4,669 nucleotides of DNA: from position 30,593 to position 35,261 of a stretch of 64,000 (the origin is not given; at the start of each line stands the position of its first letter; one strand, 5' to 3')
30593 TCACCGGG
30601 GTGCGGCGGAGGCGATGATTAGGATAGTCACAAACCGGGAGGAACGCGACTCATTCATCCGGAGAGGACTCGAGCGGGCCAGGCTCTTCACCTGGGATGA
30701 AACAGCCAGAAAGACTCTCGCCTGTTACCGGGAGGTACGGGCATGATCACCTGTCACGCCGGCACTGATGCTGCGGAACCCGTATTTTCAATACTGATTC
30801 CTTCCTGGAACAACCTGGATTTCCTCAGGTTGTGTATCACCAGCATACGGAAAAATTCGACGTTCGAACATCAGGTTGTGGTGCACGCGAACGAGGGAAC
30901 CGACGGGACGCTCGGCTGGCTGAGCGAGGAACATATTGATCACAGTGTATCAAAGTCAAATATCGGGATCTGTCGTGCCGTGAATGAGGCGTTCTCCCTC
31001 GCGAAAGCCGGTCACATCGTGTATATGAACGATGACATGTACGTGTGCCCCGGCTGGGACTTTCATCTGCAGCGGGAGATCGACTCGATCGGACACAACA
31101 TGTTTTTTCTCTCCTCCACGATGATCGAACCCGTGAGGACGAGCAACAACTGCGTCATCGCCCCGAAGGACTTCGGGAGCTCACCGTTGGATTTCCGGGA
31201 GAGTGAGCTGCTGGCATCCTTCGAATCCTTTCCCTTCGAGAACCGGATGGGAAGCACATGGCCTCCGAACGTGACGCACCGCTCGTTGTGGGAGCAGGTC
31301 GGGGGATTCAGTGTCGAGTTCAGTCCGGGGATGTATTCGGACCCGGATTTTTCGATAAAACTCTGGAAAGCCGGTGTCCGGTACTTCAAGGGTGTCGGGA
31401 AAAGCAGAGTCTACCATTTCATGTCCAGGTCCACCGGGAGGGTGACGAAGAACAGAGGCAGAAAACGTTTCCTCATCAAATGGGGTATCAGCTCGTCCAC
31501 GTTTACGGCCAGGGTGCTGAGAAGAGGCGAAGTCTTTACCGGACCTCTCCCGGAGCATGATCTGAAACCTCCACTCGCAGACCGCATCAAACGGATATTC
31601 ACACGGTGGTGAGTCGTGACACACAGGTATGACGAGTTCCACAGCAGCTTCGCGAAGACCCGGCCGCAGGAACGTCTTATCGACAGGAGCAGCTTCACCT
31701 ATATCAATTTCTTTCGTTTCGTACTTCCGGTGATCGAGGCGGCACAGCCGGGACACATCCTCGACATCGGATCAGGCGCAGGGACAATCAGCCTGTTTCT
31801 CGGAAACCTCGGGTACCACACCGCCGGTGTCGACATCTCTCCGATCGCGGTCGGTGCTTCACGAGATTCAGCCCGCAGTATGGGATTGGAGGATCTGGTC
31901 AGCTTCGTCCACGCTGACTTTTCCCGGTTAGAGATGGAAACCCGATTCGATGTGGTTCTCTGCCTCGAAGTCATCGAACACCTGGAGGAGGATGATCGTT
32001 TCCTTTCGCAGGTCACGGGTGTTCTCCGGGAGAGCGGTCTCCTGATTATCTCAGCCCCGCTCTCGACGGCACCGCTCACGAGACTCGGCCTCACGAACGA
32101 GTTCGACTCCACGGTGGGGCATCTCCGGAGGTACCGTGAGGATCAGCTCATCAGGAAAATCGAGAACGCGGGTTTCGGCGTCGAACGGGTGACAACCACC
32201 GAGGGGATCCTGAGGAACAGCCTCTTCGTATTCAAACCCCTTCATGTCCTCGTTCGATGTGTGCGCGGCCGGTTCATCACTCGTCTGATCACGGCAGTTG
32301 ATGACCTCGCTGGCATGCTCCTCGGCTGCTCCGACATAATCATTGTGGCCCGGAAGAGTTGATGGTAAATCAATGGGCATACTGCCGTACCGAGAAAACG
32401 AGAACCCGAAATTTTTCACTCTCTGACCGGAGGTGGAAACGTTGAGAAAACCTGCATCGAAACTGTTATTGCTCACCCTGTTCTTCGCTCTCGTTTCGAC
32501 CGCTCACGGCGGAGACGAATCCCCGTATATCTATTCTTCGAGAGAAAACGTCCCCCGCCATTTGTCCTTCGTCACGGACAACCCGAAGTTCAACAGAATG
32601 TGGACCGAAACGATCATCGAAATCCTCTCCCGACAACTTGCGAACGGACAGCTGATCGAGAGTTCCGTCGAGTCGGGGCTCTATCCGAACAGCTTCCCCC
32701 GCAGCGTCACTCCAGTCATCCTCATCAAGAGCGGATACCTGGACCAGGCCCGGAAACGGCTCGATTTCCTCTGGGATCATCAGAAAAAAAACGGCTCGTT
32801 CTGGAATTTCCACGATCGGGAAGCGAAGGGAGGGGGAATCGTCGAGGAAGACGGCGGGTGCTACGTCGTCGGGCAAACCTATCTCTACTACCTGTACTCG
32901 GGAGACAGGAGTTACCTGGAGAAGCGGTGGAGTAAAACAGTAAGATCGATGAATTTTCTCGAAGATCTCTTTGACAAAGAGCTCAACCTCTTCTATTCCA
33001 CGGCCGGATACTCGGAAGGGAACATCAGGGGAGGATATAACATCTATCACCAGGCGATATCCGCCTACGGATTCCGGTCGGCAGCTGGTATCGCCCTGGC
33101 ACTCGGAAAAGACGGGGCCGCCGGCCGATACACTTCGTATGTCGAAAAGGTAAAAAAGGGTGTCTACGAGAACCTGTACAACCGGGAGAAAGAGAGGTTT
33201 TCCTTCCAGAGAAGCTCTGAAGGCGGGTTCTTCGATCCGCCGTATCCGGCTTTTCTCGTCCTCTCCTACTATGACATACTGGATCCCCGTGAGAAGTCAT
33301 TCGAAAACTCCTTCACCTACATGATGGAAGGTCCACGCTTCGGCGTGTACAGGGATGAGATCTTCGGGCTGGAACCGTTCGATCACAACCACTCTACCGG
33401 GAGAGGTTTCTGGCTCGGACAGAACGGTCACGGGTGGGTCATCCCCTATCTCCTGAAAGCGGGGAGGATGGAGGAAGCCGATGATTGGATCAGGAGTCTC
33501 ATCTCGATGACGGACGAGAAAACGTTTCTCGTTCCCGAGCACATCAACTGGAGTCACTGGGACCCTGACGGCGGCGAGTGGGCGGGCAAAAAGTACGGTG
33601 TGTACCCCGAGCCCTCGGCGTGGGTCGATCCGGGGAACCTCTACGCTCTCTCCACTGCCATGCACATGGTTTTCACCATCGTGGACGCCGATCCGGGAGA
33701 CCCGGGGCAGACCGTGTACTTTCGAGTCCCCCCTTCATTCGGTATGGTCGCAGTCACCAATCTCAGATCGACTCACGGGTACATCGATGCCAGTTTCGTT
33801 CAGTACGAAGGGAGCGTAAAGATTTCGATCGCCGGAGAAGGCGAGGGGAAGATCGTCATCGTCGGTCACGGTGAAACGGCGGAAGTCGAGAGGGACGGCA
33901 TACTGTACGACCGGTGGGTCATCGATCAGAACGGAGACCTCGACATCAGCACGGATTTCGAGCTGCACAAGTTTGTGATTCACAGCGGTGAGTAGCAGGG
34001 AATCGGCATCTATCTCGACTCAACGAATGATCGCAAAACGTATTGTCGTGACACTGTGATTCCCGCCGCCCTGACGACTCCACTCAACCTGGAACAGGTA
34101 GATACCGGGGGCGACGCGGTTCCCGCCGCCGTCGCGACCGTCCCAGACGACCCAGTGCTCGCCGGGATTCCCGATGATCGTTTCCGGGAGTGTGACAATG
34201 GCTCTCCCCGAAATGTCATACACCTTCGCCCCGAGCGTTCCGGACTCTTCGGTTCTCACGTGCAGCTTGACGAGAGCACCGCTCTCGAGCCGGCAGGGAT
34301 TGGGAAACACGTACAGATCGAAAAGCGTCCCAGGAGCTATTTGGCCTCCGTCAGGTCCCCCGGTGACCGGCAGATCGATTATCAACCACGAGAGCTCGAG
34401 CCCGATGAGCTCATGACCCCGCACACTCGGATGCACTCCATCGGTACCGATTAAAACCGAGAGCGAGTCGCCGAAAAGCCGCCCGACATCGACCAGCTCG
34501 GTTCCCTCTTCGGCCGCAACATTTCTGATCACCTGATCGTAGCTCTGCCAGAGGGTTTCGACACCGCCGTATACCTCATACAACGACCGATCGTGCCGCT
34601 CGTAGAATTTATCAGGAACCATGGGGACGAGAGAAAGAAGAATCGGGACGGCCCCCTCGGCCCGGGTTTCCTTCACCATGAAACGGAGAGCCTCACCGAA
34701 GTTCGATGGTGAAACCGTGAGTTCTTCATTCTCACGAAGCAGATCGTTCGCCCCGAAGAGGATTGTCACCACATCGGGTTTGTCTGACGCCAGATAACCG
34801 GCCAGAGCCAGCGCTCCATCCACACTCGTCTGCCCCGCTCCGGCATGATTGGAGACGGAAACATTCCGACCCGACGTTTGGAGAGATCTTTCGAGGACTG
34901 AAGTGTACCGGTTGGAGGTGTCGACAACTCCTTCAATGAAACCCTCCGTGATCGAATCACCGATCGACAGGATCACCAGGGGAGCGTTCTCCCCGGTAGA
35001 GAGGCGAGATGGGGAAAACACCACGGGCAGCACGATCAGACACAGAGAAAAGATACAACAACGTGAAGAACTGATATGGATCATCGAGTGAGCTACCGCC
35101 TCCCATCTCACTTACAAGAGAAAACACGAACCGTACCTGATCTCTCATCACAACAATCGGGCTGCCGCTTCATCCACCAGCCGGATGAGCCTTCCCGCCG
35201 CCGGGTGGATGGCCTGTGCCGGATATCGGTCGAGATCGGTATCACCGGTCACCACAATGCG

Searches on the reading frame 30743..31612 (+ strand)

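Call 47: search_protein_families(library=pfam, proteins=[window:30743-31612:+], max_evalue=0.00001)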
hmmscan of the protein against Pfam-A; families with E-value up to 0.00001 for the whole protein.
window:30743-31612:+ (289 aa): 1 family
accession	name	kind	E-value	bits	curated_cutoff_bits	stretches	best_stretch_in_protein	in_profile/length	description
PF00535.33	Glycos_transf_2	-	9.3e-11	42.4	23.3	1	16-133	1-123/168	Glycosyl transferase family 2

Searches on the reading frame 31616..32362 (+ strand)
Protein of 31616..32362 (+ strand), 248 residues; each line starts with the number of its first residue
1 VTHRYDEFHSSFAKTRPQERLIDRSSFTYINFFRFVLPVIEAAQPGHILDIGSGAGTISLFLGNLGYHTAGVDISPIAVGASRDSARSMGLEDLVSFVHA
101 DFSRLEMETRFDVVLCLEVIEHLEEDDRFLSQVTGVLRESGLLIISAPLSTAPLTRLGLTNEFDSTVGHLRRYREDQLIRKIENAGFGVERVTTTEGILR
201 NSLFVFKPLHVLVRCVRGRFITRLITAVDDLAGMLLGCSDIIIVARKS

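Call 47: search_protein_families(library=pfam, proteins=[window:31616-32362:+], max_evalue=0.00001)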
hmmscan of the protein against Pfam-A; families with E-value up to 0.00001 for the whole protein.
window:31616-32362:+ (248 aa): 10 families
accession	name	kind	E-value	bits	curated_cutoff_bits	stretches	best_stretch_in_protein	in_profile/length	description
PF13489.12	Methyltransf_23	-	7.4e-18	65.3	27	1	42-190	20-162/164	Methyltransferase domain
PF08241.18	Methyltransf_11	-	4.6e-17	62.9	21.2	1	49-145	1-95/95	Methyltransferase domain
PF13847.12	Methyltransf_31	-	3.7e-15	56.3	27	1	47-149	6-113/145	Methyltransferase domain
PF13649.12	Methyltransf_25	-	4.6e-15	56.5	27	1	48-141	1-97/97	Methyltransferase domain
PF08242.18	Methyltransf_12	-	5.3e-13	50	30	1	49-143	1-98/98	Methyltransferase domain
PF05175.20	MTS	-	2.8e-08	34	23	1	35-143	22-136/170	Methyltransferase small domain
PF03848.20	TehB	-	3.9e-08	33.4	20.4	1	36-180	22-166/193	Tellurite resistance protein TehB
PF02353.26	CMAS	-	3.9e-07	30.1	27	1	44-147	62-166/273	Mycolic acid cyclopropane synthetase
PF06325.19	PrmA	-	5.8e-06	26.4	22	1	47-146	164-259/296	Ribosomal protein L11 methyltransferase (PrmA)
PF05401.17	NodS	-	9.1e-06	26.1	24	0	43-143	42-142/201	Nodulation protein S (NodS)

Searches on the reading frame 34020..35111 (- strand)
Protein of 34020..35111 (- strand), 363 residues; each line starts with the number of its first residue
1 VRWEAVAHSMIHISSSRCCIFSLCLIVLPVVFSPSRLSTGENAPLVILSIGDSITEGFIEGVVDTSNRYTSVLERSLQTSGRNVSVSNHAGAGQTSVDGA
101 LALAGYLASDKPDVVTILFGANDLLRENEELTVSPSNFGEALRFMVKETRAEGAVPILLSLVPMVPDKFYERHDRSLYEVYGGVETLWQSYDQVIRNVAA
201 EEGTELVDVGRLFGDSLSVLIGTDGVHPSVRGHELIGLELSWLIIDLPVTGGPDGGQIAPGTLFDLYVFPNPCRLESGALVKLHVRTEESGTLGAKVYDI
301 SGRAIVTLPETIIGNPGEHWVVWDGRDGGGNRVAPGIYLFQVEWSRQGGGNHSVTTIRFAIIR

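Call 47: search_protein_families(library=pfam, proteins=[window:34020-35111:-], max_evalue=0.00001)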
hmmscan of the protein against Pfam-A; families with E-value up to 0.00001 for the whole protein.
window:34020-35111:- (363 aa): 3 families
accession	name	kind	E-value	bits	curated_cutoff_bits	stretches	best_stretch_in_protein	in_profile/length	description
PF13472.12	Lipase_GDSL_2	-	1.1e-22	81.8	32.9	1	50-235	2-178/178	GDSL-like Lipase/Acylhydrolase family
PF00657.28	Lipase_GDSL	-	7e-14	52.9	23.6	1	47-238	1-206/208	GDSL-like Lipase/Acylhydrolase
PF13860.13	FlgD_ig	-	1.3e-06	28.7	27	1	287-346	19-77/79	FlgD Ig-like domain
